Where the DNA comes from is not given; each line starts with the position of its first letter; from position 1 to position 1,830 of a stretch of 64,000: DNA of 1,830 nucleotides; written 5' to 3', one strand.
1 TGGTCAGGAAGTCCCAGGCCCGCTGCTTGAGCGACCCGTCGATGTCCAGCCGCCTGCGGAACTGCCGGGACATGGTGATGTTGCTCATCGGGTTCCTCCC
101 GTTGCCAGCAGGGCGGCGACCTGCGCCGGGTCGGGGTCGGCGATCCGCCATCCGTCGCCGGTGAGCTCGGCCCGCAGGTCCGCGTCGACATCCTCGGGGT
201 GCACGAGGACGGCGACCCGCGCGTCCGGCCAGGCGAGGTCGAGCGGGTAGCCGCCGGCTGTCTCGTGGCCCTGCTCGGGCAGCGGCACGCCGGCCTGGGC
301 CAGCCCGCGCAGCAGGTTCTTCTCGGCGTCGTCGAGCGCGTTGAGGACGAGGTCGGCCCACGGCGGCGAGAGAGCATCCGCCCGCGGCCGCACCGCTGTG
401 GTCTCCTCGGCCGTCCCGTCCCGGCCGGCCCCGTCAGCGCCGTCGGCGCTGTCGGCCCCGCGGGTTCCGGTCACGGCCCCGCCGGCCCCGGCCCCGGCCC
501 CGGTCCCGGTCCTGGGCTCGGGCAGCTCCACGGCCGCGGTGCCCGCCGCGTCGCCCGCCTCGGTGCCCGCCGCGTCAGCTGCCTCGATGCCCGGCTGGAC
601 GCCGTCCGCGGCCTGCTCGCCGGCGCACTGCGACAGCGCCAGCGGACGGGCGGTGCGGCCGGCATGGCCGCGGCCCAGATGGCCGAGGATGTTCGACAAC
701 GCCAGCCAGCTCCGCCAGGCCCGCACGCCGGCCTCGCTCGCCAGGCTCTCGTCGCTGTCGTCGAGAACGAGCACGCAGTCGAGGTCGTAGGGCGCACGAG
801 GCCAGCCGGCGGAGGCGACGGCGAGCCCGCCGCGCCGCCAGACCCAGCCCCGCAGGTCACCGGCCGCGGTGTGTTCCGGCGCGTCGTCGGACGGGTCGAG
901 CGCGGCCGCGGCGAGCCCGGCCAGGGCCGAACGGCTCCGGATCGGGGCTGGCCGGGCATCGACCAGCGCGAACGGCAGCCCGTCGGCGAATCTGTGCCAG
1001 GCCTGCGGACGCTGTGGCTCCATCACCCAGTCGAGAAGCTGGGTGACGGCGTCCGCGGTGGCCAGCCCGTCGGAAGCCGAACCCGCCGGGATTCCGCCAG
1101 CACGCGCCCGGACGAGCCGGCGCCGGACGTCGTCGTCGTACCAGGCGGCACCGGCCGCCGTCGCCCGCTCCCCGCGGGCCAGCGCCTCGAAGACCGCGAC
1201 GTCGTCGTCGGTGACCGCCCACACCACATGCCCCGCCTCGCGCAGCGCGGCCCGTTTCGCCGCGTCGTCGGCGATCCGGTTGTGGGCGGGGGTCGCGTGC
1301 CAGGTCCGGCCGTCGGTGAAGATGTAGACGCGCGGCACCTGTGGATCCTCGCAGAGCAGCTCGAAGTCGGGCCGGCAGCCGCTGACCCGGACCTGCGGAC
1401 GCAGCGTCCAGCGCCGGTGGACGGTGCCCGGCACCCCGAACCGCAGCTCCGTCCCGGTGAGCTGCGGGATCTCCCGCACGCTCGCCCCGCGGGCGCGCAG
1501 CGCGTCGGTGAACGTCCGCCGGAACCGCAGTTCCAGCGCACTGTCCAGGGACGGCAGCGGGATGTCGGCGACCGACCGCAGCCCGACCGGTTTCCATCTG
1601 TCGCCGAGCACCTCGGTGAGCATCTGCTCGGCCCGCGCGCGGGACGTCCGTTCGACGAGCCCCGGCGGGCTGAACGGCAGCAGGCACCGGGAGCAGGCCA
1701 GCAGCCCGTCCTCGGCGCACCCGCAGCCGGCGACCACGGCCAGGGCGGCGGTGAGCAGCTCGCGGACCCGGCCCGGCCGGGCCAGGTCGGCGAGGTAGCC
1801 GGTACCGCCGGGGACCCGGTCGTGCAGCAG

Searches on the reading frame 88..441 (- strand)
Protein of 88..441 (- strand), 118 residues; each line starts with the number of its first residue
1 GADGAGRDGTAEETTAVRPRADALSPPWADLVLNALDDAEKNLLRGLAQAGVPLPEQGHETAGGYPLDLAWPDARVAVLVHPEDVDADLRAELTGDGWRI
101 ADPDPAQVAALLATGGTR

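Call 9: search_protein_families(library=pfam, proteins=[window:88-441:-], max_evalue=10)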
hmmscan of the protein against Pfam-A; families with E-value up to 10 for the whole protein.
seq(118 aa): 0 families

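Call 38: find_homologous_proteins(query=A3, max_evalue=0.01)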
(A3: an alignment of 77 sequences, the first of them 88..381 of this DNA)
Query A3 (77 sequences) (98 aa, profile of the alignment): 1 proteins with E <= 0.01 among 8000 candidates.
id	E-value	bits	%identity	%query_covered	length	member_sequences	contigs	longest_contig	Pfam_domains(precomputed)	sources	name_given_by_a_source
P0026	7.7e-15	73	51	61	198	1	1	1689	-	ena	-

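Call 47: search_protein_families(library=pfam, alignment_id=A3, max_evalue=1)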
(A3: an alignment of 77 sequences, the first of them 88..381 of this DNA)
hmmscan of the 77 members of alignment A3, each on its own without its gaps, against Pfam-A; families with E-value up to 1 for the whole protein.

A. member 1, window:88-381:- (98 aa): 0 families

B. families by the number of members that match (of 77 scanned): 21 families
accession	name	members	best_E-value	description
PF25146.1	GH3_N_vert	2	0.043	Vertebrate GH3, N-terminal domain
PF13783.11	DUF4177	2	0.051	Domain of unknown function (DUF4177)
PF17154.10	GAPES3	2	0.053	Gammaproteobacterial periplasmic sensor domain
PF22075.2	DUF6939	1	0.00077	Family of unknown function (DUF6939)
PF17648.7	Luciferase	1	0.022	Luciferase domain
PF21776.2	TetR_C_44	1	0.027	TetR/AcrR family transcriptional repressors, C-terminal domain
PF08197.16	TT_ORF2a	1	0.054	pORF2a truncated protein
PF18171.6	LSDAT_prok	1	0.055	SLOG in TRPM, prokaryote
PF16020.10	Deltameth_res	1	0.058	Deltamethrin resistance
PF14338.12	Mrr_N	1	0.085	Mrr N-terminal domain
PF24441.1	DUF7560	1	0.086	Family of unknown function (DUF7560)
PF23493.1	CysS_C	1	0.094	Cysteinyl-tRNA ligase anticodon binding domain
PF08069.17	Ribosomal_S13_N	1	0.12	Ribosomal S13/S15 N-terminal domain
PF07317.18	PilZN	1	0.13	Flagellar regulator YcgR, PilZN domain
PF25784.1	BigA_N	1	0.17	BigA and YdbA N-terminal beta barrel domain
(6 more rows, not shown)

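Call 50: predict_structure(alignment_id=A5)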
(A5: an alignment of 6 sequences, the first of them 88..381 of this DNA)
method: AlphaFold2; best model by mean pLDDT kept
length: 98 residues; sequences in the alignment: 6
mean_pLDDT: 89.7   pTM: 0.81
mean pLDDT of the five models: 89.7, 88.7, 87.3, 84.3, 69.7
residues with pLDDT >= 90: 73; 70-90: 19; 50-70: 3; < 50: 3
segments of 3 or more residues with pLDDT < 50: none
pLDDT, mean of each block of 10 residues (from residue 1): 83 93 95 94 91 94 83 92 94 73
secondary structure, 60 per line:
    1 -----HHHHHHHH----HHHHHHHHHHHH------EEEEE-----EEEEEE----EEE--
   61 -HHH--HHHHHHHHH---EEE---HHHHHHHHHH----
elements in order: H6-13 H18-29 E36-40 E46-51 E56-58 H67-75 E79-81 H85-94

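Call 66: search_solved_structures(query=A3, max_evalue=10, show_alignments=2)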
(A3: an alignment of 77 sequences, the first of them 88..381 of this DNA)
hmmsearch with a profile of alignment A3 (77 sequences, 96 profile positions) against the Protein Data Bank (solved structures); distinct sequences matched with E-value up to 10: 0.

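Call 73: fold_search(model_id=the predicted structure, library=pdb)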
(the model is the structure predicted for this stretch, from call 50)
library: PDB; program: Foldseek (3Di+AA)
matches with E <= 10: 39; with E <= 0.001: 0
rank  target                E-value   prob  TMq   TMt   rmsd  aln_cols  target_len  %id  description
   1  4oq2                  9.4e-02  0.72  0.45  0.19   8.8       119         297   11  5hmC specific restriction endonuclease PvuRTs1I (released 2014-03-12)
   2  3r3p_A                1.3e-01  0.95  0.53  0.54   4.3        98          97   11  Homing Endonuclease I-Bth0305I Catalytic Domain (released 2011-10-05)
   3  9i05_Xl               1.8e-01  0.75  0.47  0.14   6.7       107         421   13  Cryo-EM structure of the large subunit of the mitochondrial ribosome from Toxoplasma gondii (released 2025-06-11)
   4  4oky                  3.7e-01  0.23  0.37  0.16   8.8       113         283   15  Crystal structure of PvuRts1I, a 5-hydroxymethylcytosine DNA restriction endonuclease (released 2014-09-10)
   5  9g6k_Lc               7.0e-01  0.57  0.52  0.13   6.1        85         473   10  LSU structure derived from the LSU sample of the mitoribosome from T. gondii. (released 2024-12-11)
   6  3hrl                  8.9e-01  0.33  0.43  0.45   8.3        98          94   15  Crystal structure of a putative endonuclease-like protein (ngo0050) from neisseria gonorrhoeae (released 2009-06-30)
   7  6z1p_AS               1.4e+00  0.25  0.48  0.09   6.0       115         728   14  Structure of the mitochondrial ribosome from Tetrahymena thermophila (released 2020-06-24)
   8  9i05_Xi               1.5e+00  0.35  0.50  0.12   7.5        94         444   21  Cryo-EM structure of the large subunit of the mitochondrial ribosome from Toxoplasma gondii (released 2025-06-11)
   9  6lrg_A                2.1e+00  0.15  0.24  0.04   6.3        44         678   16  Crystal Structure of the Ternary Complex of AgrE with Ornithine and NAD+ (released 2020-04-01)
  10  6lrf_A                2.8e+00  0.13  0.24  0.04   6.3        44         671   16  Crystal structure of unliganded AgrE (released 2020-04-01)
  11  7d9e_B                3.1e+00  0.08  0.27  0.15  10.6        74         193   11  Gamma-glutamyltranspeptidase from Pseudomonas nitroreducens complexed with L-DON (released 2021-06-23)
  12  7d9x_B                3.3e+00  0.07  0.26  0.14  10.4        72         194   11  Highly active mutant W525D of Gamma-glutamyltranspeptidase from Pseudomonas nitroreducens (released 2021-06-23)
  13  4par_C                3.8e+00  0.10  0.36  0.14   5.0        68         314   10  The 5-Hydroxymethylcytosine-Specific Restriction Enzyme AbaSI in a Complex with Product-like DNA (released 2014-06-25)
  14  6lrh_A                4.0e+00  0.11  0.24  0.04   8.3        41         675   20  Crystal Structure of the Binary Complex of AgrE C264A mutant with L-arginine (released 2020-04-01)
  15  9b01                  4.0e+00  0.10  0.27  0.08   6.9        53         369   24  Catalytic mutant C357A nnhA in CHES buffer (released 2025-01-01)
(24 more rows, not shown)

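Call 85: search_protein_representatives(alignment_id=A5)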
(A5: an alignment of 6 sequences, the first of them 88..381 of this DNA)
Query: 6 sequences, 94 profile positions. Proteins with E-value up to 0.001 (for the whole library): 843; up to 1e-10: 225; up to 1e-30: 0. The best 150 are listed.
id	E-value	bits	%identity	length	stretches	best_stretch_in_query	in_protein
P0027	2.5e-27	110.9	-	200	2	3-92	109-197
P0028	3.5e-27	110.5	-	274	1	3-92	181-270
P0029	2.1e-26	108.0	-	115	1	2-92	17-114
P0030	2.4e-26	107.8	-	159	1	2-93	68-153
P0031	4.8e-26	106.8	-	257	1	2-92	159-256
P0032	5.2e-26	106.7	-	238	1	2-90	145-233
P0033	8.2e-26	106.1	-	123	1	3-90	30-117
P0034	4.4e-25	103.7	-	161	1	3-90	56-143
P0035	8.8e-25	102.8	-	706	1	3-92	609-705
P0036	2.3e-24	101.5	-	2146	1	3-92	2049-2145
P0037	2.4e-24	101.4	-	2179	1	3-92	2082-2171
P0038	2.6e-24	101.3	-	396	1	3-92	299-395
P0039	9.6e-23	96.2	-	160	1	3-92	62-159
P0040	8.5e-22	93.2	-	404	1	2-91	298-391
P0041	9.2e-21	89.9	-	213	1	3-92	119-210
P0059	3.2e-18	81.7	-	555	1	5-92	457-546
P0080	9.9e-17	77.0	-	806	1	3-89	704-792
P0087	2.1e-16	75.9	-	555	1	3-90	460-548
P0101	1.1e-15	73.6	-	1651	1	3-83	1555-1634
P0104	1.6e-15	73.1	-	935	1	3-90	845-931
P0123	9.3e-15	70.6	-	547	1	4-91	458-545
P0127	1.4e-14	70.1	-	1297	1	5-91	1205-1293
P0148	8.8e-14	67.5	-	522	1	3-91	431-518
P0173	5.1e-13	65.1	-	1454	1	5-92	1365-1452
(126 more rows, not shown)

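Call 86: search_protein_families(library=pfam, proteins=[P0035, P0080, P0104, P0127, P0173, P0101, P0059, P0087, P0123, P0148], max_evalue=0.001)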
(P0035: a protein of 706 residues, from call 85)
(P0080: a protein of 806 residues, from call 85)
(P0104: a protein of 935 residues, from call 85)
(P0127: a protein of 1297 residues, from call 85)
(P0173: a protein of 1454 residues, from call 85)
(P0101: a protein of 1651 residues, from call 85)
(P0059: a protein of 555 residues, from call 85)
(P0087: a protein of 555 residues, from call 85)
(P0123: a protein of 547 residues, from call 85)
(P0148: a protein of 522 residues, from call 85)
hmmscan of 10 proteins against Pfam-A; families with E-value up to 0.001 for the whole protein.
P0035 (706 aa): 2 families
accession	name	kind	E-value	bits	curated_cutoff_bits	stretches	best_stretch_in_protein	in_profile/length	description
PF09369.15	MZB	-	3.8e-10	40.8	24.2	1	159-248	1-80/80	MrfA Zn-binding domain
PF18741.7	MTES_1575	-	1.7e-05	25.3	38.2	1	343-418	12-84/96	REase_MTES_1575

P0080 (806 aa): 1 family
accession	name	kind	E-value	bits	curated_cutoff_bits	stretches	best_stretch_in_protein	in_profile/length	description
PF09369.15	MZB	-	1.2e-10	42.4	24.2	1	267-355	1-80/80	MrfA Zn-binding domain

P0104 (935 aa): 1 family
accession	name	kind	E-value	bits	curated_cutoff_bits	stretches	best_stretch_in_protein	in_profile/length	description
PF09369.15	MZB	-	7.2e-10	39.9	24.2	1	407-496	1-80/80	MrfA Zn-binding domain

P0127 (1297 aa): 2 families
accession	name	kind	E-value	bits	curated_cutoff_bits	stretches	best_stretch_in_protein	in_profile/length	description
PF00271.37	Helicase_C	-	6.8e-11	42.8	23.5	1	160-232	42-109/110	Helicase conserved C-terminal domain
PF09369.15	MZB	-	1.6e-09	38.8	24.2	1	718-804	3-80/80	MrfA Zn-binding domain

P0173 (1454 aa): 2 families
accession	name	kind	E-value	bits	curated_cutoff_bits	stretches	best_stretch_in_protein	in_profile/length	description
PF00271.37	Helicase_C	-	1.6e-10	41.7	23.5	1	376-441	49-109/110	Helicase conserved C-terminal domain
PF09369.15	MZB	-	3e-10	41.1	24.2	1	925-1013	2-80/80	MrfA Zn-binding domain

P0101 (1651 aa): 2 families
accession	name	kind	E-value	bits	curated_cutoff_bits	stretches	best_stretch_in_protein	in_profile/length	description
PF09369.15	MZB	-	9.4e-13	49.1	24.2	1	1092-1177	2-80/80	MrfA Zn-binding domain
PF00271.37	Helicase_C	-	1.4e-10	41.8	23.5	1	530-602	41-109/110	Helicase conserved C-terminal domain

P0059 (555 aa): 1 family
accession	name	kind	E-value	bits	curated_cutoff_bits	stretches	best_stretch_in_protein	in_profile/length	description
PF09369.15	MZB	-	8.2e-09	36.5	24.2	1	7-96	1-80/80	MrfA Zn-binding domain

P0087 (555 aa): 1 family
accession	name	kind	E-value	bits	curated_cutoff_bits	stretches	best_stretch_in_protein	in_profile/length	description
PF09369.15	MZB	-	0.00041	21.4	24.2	1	8-50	43-80/80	MrfA Zn-binding domain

P0123 (547 aa): 2 families
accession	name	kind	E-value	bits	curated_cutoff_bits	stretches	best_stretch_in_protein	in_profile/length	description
PF09369.15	MZB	-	1.2e-11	45.6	24.2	1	18-103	2-80/80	MrfA Zn-binding domain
PF18741.7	MTES_1575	-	0.00015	22.2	38.2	0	191-260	13-79/96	REase_MTES_1575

P0148 (522 aa): 1 family
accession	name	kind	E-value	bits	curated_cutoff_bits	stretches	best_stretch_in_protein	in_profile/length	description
PF09369.15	MZB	-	1.1e-11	45.7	24.2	1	3-76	14-80/80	MrfA Zn-binding domain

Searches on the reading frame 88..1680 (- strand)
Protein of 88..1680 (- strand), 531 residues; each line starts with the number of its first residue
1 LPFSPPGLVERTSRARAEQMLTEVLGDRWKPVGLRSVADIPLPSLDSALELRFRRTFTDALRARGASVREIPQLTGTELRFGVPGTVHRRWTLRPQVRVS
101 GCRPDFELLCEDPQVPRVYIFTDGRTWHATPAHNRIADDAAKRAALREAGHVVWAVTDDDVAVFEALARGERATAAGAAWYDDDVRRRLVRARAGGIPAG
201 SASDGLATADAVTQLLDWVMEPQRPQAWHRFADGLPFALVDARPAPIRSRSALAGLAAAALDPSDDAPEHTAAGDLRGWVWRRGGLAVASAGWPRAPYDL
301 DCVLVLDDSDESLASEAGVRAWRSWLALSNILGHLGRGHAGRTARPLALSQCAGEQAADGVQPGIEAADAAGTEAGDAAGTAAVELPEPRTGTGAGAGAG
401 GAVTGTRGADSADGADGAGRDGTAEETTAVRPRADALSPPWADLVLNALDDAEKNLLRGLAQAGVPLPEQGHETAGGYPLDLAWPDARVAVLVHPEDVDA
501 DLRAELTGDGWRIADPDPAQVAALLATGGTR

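Call 12: find_homologous_proteins(query=window:88-1680:-, max_evalue=0.001)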
Query seq(531 aa) (531 aa): 5 proteins with E <= 0.001 among 8000 candidates.
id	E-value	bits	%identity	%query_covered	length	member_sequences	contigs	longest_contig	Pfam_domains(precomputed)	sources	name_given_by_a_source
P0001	3.6e-129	450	58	63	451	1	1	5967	-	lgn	-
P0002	1.7e-68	250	41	63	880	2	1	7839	PF09369.16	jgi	jgi:hypothetical protein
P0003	2.1e-52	197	75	23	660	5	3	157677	PF13538.13,PF13361.13,PF13245.13,PF00580.28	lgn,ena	-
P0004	8.0e-44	168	39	63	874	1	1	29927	PF09369.16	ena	-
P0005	8.5e-41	158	31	90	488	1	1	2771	-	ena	-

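Call 21: find_related_loci(query=A1, collection=genome_contigs, flank=10000)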
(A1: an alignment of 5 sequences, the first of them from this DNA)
Query A1 (531 aa) in genome_contigs; peptide patterns used: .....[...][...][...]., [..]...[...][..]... (x = any residue, [..] = any of these).
159 stretches matched a pattern; 113 encode a relative of the query (tblastn E <= 1e-3); the best 80 are kept; 80 distinct loci.
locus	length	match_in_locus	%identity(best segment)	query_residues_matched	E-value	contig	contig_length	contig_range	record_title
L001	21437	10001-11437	75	1-525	0e+0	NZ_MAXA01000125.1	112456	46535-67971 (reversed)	Parafrankia soli strain NRRL B-16219 contig_21, whole genome shotgun sequence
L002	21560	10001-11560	79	1-531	0e+0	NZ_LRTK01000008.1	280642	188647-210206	Frankia sp. EI5c UG55_1008, whole genome shotgun sequence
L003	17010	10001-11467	56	1-530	2e-157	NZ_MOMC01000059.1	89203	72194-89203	Pseudofrankia asymbiotica strain NRRL B-16386 contig_60, whole genome shotgun sequence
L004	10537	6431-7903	65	1-529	7e-128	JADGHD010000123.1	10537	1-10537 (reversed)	MAG: Frankia sp. isolate HOG45C NODE_4334_length_10537_cov_17.076260, whole genome shotgun sequence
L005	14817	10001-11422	76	1-531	0e+0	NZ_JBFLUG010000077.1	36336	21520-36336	Parafrankia sp. FMc2 NODE_77_length_36336_cov_90.213864, whole genome shotgun sequence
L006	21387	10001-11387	68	1-528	1e-101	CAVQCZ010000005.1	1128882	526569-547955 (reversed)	MAG: uncultured Actinomycetota bacterium isolate MFD02416.bin.1.329 genome assembly, contig: contig_45079, whole genome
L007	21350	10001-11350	45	1-525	8e-66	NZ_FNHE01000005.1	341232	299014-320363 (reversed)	Geodermatophilus siccatus strain DSM 45419, whole genome shotgun sequence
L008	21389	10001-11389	34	1-531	3e-56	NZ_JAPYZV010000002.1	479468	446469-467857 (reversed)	Pedococcus sp. 5OH_020 NODE_2_length_479468_cov_152.619302, whole genome shotgun sequence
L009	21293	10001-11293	41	1-518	1e-46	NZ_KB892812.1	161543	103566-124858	Actinopolymorpha alba DSM 45243 B141DRAFT_scaffold_8.9, whole genome shotgun sequence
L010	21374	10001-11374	35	1-531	6e-46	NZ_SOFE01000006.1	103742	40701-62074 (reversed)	Cryobacterium levicorallinum strain Hh34 C311, whole genome shotgun sequence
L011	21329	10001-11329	39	1-525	6e-45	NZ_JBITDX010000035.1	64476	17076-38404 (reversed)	Catenuloplanes sp. NPDC051500 NPDC051500_128_C7.ctg-0035, whole genome shotgun sequence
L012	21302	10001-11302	39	1-517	1e-44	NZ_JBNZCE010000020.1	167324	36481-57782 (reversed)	Actinoplanes sp. G11-F43 G11-F43scaffold20, whole genome shotgun sequence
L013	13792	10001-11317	39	1-526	2e-44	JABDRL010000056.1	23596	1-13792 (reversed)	MAG: Dactylosporangium sp. isolate Site_C28 k127_211922, whole genome shotgun sequence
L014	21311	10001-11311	42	1-522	3e-44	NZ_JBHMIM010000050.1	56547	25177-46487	Micromonospora sp. LOL_023 contig00050, whole genome shotgun sequence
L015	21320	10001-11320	35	1-525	1e-43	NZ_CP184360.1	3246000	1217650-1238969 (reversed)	Luteococcus sp. OSA5 chromosome, complete genome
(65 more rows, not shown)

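Call 28: search_protein_families(library=pfam, proteins=[L002:11566-14070:+], max_evalue=0.1)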
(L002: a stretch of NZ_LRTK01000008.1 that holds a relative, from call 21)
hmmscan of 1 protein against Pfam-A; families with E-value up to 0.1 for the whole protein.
L002:11566-14070:+ (834 aa): 8 families
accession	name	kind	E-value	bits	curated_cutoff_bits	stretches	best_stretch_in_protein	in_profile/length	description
PF13361.12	UvrD_C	-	2.4e-18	67.1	25.6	2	754-820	288-348/350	UvrD-like helicase C-terminal domain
PF00580.27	UvrD-helicase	-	1.8e-11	44.7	23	1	314-607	4-254/271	UvrD/REP helicase N-terminal domain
PF13538.12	UvrD_C_2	-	1.8e-08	34.5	27.4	2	786-818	20-52/52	UvrD-like helicase C-terminal domain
PF13245.12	AAA_19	-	4.2e-08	33.9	25.1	1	324-607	11-132/134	AAA domain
PF13401.12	AAA_22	-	0.0038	18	27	0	561-589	84-109/130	AAA domain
PF09848.15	SLFN-g3_helicase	-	0.031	14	24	0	330-348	7-25/354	Schlafen group 3, DNA/RNA helicase domain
PF01443.25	Viral_helicase1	-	0.036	14.3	21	0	755-817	179-226/228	Viral superfamily 1 RNA helicase core domain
PF13604.12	AAA_30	-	0.058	13.6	27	0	311-352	2-45/191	AAA domain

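Call 78: find_encoding_contigs(protein=P0003, flank=8000, max_places=2)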
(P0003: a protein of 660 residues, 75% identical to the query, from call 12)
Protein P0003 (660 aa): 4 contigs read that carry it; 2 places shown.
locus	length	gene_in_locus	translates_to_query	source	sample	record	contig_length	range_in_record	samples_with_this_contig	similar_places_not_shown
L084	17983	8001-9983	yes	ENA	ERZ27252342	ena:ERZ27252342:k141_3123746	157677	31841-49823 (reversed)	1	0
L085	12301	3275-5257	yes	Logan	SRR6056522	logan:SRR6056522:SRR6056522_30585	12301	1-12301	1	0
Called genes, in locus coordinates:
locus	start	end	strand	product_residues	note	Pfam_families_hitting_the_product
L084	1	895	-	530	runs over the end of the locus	PF13191:AAA_16 (faint), PF14516:AAA_35 (faint)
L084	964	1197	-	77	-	PF13560:HTH_31, PF12844:HTH_19 (weak), PF01381:HTH_3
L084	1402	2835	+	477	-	PF13676:TIR_2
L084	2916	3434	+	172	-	-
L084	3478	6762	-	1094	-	PF13676:TIR_2, PF13424:TPR_12, PF13424:TPR_12, PF13374:TPR_10, PF13424:TPR_12, PF13374:TPR_10, PF24885:TPR_NPHP3, PF13424:TPR_12, +16 more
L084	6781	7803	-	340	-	-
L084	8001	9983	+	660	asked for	PF00580:UvrD-helicase, PF13245:AAA_19, PF13538:UvrD_C_2 (faint), PF13361:UvrD_C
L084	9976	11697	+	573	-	-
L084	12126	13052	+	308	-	-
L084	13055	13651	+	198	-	-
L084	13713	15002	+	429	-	PF00082:Peptidase_S8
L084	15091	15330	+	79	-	-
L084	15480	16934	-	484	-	PF00083:Sugar_tr (faint), PF07690:MFS_1, PF12832:MFS_1_like (weak)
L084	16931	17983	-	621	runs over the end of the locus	PF19291:TREH_N, PF00723:Glyco_hydro_15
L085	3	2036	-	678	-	?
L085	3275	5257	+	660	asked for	PF00580:UvrD-helicase, PF13245:AAA_19, PF13538:UvrD_C_2 (faint), PF13361:UvrD_C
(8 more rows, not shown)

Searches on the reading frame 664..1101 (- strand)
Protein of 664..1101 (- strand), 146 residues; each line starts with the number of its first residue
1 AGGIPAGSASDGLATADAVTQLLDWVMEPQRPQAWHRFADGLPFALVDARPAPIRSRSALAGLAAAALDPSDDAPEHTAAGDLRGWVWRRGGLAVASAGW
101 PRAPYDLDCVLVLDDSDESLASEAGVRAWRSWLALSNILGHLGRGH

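Call 62: search_protein_families(library=pfam, proteins=[window:664-1101:-], max_evalue=1)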
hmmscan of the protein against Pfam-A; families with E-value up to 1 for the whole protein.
window:664-1101:- (146 aa): 0 families

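Call 88: search_protein_families(library=pfam, alignment_id=A7, max_evalue=1)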
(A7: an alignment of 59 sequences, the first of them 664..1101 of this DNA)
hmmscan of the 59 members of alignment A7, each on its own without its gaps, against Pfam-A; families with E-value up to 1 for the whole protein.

A. member 1, window:664-1101:- (146 aa): 0 families

B. families by the number of members that match (of 59 scanned): 9 families
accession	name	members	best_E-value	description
PF22527.2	DEXQc_Suv3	3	0.031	DEXQ-box helicase domain of Suv3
PF02985.28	HEAT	2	0.11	HEAT repeat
PF13646.12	HEAT_2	1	0.021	HEAT repeats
PF20897.3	DUF6846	1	0.052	Domain of unknown function (DUF6846)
PF07939.16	DUF1685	1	0.089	Protein of unknown function (DUF1685)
PF11974.14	bMG3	1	0.1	Bacterial alpha-2-macroglobulin MG3 domain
PF18784.6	CRM1_repeat_2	1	0.13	CRM1 / Exportin repeat 2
PF06474.18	LPAM_MltD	1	0.18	MltD lipid attachment motif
PF21987.2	YajR_YAM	1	0.27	YajR YAM domain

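Call 89: search_solved_structures(query=A7, max_evalue=10)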
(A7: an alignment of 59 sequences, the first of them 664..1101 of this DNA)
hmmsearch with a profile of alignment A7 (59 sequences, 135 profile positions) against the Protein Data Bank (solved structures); distinct sequences matched with E-value up to 10: 17.
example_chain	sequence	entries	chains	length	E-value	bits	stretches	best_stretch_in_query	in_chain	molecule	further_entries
4rv1_A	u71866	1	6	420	3.8e-07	33.9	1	11-105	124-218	Engineered Protein OR497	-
4rzp_A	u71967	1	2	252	8e-05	26.4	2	8-74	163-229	Engineered Protein OR366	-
4hxt_A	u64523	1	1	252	0.0002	25.1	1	10-77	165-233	De Novo Protein OR329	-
8fre_A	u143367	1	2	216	0.016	18.9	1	3-74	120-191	RBL4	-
3uit_A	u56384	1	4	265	0.27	14.9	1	5-87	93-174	InaD-like protein, MAGUK p55 subfamily member 5, Protein lin-7 homolog B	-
3vc5_A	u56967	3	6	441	0.36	14.6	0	30-94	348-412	Mandelate racemase/muconate lactonizing protein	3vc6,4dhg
8p2l_A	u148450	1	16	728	0.37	14.5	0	14-49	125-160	NAD(+) hydrolase SARM1,NAD(+) hydrolase tir-1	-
7knq_A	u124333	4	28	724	0.38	14.5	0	14-49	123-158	NAD(+) hydrolase SARM1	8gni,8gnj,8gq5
6zfx_A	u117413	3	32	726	0.38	14.5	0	14-49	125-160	NAD(+) hydrolase SARM1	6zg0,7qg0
7cm7_A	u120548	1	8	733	0.39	14.5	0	14-49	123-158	NAD(+) hydrolase SARM1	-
9l2d_A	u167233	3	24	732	0.39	14.4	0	14-49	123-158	NAD(+) hydrolase SARM1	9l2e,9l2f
7cm5_A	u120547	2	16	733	0.39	14.4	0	14-49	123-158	NAD(+) hydrolase SARM1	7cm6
9l2g_A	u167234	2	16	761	0.46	14.2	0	14-49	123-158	NAD(+) hydrolase SARM1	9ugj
24yw_V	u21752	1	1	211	0.79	13.5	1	5-51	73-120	Large ribosomal subunit protein bL25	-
4yuu_V1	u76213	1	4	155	0.8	13.4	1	13-74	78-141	Cytochrome c-550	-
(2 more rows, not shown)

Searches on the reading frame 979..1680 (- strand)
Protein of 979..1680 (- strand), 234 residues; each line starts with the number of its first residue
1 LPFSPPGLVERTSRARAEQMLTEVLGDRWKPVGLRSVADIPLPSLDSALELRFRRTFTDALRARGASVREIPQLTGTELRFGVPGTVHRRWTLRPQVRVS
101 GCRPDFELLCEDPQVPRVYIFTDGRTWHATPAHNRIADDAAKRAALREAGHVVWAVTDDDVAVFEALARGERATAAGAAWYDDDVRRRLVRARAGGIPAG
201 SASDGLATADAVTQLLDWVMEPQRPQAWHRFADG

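Call 9: search_protein_families(library=pfam, proteins=[window:979-1680:-], max_evalue=10)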
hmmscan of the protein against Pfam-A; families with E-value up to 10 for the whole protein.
seq(234 aa): 1 family
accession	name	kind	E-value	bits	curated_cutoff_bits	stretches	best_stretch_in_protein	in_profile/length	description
PF18741.7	MTES_1575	-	0.00016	22.1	38.2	1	89-160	12-80/96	REase_MTES_1575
